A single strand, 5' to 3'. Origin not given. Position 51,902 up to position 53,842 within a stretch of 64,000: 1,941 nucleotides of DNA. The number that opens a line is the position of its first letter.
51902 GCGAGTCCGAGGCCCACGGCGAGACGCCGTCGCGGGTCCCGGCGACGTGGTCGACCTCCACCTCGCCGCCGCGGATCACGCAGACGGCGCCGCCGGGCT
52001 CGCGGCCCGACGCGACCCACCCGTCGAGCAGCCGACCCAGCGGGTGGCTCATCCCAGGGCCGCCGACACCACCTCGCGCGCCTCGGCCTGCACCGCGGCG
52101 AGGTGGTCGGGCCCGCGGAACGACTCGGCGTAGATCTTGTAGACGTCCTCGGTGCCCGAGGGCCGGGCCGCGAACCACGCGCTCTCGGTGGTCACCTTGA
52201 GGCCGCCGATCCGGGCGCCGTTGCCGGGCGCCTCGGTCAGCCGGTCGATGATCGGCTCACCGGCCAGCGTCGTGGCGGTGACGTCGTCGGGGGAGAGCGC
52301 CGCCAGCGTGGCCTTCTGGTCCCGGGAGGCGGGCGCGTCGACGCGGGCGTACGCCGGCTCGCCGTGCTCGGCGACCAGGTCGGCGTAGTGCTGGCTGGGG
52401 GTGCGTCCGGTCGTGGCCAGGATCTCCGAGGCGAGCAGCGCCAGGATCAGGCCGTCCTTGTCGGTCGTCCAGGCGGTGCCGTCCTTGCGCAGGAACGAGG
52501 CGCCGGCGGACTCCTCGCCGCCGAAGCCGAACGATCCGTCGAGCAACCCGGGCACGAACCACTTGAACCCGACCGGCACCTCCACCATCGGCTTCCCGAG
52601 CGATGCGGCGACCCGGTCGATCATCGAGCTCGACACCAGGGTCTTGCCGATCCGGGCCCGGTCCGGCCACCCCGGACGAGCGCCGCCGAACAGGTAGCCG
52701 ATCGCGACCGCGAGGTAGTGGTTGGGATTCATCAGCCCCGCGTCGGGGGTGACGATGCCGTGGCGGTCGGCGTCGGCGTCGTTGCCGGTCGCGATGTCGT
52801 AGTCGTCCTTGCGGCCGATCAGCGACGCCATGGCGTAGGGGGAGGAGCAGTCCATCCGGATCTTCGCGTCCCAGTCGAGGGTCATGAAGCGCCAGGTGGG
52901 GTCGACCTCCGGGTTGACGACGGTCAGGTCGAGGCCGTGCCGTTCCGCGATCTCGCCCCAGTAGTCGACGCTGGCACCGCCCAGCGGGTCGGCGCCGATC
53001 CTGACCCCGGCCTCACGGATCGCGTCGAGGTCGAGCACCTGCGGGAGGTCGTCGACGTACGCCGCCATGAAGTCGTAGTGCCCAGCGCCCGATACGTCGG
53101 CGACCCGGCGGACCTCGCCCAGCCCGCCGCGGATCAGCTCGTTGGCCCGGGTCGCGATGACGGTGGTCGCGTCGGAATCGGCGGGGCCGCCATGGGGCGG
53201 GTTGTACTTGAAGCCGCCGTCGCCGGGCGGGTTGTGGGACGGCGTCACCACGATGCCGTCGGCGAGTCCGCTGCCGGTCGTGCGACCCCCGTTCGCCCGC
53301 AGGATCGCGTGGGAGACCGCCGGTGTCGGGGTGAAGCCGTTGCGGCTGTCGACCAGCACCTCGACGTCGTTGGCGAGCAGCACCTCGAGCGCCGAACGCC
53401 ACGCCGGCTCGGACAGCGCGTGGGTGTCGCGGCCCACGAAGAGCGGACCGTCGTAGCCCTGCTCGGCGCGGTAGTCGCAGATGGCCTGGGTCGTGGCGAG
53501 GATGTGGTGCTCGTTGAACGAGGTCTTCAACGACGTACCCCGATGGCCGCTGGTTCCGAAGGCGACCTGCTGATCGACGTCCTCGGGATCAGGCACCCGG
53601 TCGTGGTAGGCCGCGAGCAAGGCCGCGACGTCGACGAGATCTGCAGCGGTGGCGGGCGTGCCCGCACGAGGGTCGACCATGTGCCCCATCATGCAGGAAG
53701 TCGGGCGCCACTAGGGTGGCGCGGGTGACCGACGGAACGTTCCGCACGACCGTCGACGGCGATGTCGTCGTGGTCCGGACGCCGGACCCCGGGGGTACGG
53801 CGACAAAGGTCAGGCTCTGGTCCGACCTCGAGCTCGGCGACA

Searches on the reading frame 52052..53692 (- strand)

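Call 9: search_protein_families(library=pfam, proteins=[window:52052-53692:-], max_evalue=0.001)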
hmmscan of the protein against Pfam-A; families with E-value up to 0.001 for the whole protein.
window:52052-53692:- (547 aa): 4 families
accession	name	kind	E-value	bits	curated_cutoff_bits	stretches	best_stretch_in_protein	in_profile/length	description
PF02878.22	PGM_PMM_I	-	7.2e-31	107.2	22.5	1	44-185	3-133/138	Phosphoglucomutase/phosphomannomutase, alpha/beta/alpha domain I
PF02880.22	PGM_PMM_III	-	2.8e-27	95.6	20.7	1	322-441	1-113/115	Phosphoglucomutase/phosphomannomutase, alpha/beta/alpha domain III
PF02879.22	PGM_PMM_II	-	8.9e-13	49.1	29.3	1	211-316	2-101/103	Phosphoglucomutase/phosphomannomutase, alpha/beta/alpha domain II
PF00408.26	PGM_PMM_IV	-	4.7e-06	27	23.1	1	492-540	20-67/68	Phosphoglucomutase/phosphomannomutase, C-terminal domain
